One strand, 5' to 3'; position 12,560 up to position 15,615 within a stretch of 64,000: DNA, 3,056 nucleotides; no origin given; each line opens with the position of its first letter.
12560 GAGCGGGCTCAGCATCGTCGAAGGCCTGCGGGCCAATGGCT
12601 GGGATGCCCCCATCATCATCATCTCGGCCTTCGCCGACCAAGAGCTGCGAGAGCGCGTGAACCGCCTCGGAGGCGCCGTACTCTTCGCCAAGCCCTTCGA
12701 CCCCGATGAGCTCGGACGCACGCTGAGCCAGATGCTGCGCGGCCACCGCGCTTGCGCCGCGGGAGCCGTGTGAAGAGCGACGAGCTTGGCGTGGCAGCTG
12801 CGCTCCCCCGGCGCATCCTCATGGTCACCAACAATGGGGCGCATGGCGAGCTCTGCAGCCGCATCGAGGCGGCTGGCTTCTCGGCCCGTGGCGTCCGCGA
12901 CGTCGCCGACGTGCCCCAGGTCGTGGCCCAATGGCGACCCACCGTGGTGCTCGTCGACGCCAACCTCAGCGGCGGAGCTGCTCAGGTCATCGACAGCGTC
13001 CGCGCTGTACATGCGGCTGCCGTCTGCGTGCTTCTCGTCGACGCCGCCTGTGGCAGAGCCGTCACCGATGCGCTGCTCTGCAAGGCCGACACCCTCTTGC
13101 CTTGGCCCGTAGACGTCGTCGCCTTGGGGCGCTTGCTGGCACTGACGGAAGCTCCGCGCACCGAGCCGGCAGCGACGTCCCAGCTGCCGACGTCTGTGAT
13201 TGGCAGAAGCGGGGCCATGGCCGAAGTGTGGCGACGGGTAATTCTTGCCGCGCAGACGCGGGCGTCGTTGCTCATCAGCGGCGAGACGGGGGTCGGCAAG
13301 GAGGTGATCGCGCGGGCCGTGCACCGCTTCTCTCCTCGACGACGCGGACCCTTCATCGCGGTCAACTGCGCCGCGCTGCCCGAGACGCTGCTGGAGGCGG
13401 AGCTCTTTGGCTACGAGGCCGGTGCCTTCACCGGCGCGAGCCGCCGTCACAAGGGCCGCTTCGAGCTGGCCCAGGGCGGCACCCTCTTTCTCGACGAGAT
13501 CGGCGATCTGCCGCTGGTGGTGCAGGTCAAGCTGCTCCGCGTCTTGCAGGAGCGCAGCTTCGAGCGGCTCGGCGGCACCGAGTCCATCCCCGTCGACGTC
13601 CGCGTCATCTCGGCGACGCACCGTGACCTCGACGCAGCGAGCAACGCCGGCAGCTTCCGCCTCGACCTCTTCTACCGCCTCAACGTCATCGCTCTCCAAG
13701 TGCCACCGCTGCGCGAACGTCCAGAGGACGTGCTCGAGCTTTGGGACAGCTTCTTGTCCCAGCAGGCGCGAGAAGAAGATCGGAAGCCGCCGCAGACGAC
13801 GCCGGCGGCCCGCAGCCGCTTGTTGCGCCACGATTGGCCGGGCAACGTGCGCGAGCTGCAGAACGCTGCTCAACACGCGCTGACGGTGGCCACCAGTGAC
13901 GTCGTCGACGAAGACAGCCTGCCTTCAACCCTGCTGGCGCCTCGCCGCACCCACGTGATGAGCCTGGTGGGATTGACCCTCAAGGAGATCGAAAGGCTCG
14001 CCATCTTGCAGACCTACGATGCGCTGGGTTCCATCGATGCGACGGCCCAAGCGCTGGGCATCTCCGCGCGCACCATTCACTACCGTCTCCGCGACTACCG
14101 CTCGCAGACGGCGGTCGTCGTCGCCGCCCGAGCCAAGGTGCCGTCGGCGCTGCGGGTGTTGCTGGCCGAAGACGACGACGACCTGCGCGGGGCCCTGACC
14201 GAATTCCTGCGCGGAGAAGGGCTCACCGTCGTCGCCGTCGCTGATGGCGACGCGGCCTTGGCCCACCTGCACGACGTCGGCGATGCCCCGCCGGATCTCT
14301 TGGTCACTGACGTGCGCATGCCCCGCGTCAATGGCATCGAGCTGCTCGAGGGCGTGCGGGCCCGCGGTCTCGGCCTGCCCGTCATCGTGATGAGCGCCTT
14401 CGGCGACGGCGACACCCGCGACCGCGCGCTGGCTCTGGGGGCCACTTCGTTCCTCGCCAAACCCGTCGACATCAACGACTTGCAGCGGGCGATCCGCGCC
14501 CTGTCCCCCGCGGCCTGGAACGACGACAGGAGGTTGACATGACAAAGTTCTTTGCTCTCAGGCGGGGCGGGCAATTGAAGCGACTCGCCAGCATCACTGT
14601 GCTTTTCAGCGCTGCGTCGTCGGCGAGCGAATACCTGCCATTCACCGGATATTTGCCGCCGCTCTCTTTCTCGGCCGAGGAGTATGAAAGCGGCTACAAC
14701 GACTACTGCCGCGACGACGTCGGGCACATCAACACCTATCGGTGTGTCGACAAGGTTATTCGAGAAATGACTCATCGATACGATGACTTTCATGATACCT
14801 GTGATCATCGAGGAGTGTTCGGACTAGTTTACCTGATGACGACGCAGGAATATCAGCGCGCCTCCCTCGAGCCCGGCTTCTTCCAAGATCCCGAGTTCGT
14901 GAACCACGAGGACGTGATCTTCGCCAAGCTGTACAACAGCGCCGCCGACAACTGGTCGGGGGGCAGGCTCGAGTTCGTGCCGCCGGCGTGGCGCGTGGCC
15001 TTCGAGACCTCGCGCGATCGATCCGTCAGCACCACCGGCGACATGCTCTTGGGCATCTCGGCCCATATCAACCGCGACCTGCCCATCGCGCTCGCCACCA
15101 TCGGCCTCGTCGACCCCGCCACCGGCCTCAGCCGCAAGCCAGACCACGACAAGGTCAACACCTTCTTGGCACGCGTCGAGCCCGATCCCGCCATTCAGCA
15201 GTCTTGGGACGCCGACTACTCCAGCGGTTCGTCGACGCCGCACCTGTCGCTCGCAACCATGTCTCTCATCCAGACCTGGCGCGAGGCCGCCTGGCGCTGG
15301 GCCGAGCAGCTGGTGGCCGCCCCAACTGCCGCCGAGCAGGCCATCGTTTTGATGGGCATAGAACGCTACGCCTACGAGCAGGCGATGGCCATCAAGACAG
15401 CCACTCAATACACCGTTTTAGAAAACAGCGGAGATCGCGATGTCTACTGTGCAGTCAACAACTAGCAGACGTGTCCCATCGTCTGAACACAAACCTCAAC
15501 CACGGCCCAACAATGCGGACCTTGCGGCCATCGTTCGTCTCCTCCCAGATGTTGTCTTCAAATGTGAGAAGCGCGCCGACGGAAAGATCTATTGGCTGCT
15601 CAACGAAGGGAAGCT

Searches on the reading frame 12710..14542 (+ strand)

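Call 41: search_protein_families(library=pfam, proteins=[window:12710-14542:+], max_evalue=0.001)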
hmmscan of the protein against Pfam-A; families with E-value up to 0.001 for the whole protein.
window:12710-14542:+ (610 aa): 8 families
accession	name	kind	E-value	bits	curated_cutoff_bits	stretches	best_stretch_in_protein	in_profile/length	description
PF00158.32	Sigma54_activat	-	6.4e-70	234.6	20.2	1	163-329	1-167/168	Sigma-54 interaction domain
PF00072.30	Response_reg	-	2.9e-26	92.3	30.2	1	483-596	1-111/111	Response regulator receiver domain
PF25601.1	AAA_lid_14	-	2.6e-20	72.5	27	1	335-413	1-79/87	AAA+ ATPase lid domain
PF14532.12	Sigma54_activ_2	-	6.2e-18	65.8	25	1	164-334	1-138/138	Sigma-54 interaction domain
PF13384.12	HTH_23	-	2.4e-05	24.5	24.6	1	424-464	2-42/50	Homeodomain-like domain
PF07728.20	AAA_5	-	2.9e-05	24.5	22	1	187-304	2-122/139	AAA domain (dynein-related subfamily)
PF02954.25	HTH_8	-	0.00013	22.1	22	1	424-463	2-42/42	Bacterial regulatory protein, Fis family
PF13556.12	HTH_30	-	0.00025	21.2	27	1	433-467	5-40/59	PucR C-terminal helix-turn-helix domain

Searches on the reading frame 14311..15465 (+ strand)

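Call 41: search_protein_families(library=pfam, proteins=[window:14311-15465:+], max_evalue=0.001)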
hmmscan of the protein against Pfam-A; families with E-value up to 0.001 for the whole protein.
window:14311-15465:+ (384 aa): 1 family
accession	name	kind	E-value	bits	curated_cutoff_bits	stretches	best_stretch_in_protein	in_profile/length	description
PF19458.4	DUF5995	-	2.3e-49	168.1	27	1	146-362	1-223/225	Family of unknown function (DUF5995)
